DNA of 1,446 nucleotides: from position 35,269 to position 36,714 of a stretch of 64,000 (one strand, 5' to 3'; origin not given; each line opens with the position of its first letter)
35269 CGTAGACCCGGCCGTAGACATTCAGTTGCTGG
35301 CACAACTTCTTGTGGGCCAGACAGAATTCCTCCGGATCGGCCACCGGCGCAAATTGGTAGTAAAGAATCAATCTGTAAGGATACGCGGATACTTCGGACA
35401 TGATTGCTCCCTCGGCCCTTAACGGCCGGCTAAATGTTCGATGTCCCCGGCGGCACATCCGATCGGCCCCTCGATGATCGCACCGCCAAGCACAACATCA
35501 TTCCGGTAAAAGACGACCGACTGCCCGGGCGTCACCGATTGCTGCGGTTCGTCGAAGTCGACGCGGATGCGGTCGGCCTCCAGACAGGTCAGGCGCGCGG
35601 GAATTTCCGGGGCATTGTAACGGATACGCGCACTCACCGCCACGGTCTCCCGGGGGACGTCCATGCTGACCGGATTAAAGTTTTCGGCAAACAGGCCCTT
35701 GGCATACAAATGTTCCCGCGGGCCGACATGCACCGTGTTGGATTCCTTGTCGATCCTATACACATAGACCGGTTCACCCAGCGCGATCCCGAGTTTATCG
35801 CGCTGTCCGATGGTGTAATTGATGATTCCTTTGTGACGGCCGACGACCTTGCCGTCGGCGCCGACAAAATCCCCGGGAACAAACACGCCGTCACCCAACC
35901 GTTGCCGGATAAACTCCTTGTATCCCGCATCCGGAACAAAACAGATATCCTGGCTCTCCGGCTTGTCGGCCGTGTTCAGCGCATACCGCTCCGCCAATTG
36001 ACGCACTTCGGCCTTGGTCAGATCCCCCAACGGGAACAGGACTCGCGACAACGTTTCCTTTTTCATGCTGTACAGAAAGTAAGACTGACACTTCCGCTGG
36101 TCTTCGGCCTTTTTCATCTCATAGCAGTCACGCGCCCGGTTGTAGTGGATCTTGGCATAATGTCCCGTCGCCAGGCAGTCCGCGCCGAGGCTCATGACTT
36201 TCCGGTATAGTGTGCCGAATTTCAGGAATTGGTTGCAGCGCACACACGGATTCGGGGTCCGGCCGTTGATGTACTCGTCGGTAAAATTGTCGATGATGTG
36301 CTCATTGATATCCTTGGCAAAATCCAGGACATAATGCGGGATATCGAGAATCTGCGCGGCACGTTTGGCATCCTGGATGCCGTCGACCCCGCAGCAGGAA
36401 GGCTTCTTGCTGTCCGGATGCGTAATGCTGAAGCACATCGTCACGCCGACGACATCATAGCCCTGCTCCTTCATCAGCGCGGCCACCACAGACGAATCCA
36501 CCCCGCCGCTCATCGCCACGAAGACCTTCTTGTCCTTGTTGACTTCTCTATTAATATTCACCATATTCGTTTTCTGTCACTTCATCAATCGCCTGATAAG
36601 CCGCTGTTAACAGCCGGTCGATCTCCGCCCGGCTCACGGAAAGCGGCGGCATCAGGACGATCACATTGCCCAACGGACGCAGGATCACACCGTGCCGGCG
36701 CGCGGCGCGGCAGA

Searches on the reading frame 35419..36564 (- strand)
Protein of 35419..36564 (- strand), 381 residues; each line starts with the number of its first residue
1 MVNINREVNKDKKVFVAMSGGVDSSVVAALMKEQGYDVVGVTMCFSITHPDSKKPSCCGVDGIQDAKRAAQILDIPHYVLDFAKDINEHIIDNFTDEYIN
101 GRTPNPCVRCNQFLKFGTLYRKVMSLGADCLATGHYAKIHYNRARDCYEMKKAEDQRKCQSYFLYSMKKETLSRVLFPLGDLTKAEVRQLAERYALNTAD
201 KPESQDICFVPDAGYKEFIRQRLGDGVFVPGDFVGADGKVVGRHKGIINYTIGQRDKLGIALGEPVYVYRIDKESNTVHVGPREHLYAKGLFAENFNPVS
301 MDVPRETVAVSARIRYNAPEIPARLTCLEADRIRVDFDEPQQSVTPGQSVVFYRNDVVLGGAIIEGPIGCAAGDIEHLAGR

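Call 55: search_protein_families(library=pfam, proteins=[window:35419-36564:-], max_evalue=0.001)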
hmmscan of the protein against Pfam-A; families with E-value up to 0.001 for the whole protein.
window:35419-36564:- (381 aa): 7 families
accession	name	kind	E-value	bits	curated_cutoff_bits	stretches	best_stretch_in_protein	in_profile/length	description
PF03054.22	tRNA_Me_trans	-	3e-73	246.2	20.6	1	12-211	1-201/202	tRNA methyl transferase HUP domain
PF20258.4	tRNA_Me_trans_C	-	8.8e-20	71.3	20.6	1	290-364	3-77/77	Aminomethyltransferase beta-barrel domain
PF20259.3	tRNA_Me_trans_M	-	1.1e-17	63.8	27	1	216-281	1-65/66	tRNA methyl transferase PRC-barrel domain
PF02540.23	NAD_synthase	-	7.7e-07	28.9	21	1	10-96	17-101/242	NAD synthase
PF00733.27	Asn_synthase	-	9.7e-07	29.2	21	1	5-85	11-82/354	Asparagine synthase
PF24167.1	DUF7411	-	1.7e-06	28.2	28.7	1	13-95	2-71/194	Family of unknown function (DUF7411)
PF06508.19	QueC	-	9.1e-05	22.5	22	0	14-195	2-174/210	Queuosine biosynthesis protein QueC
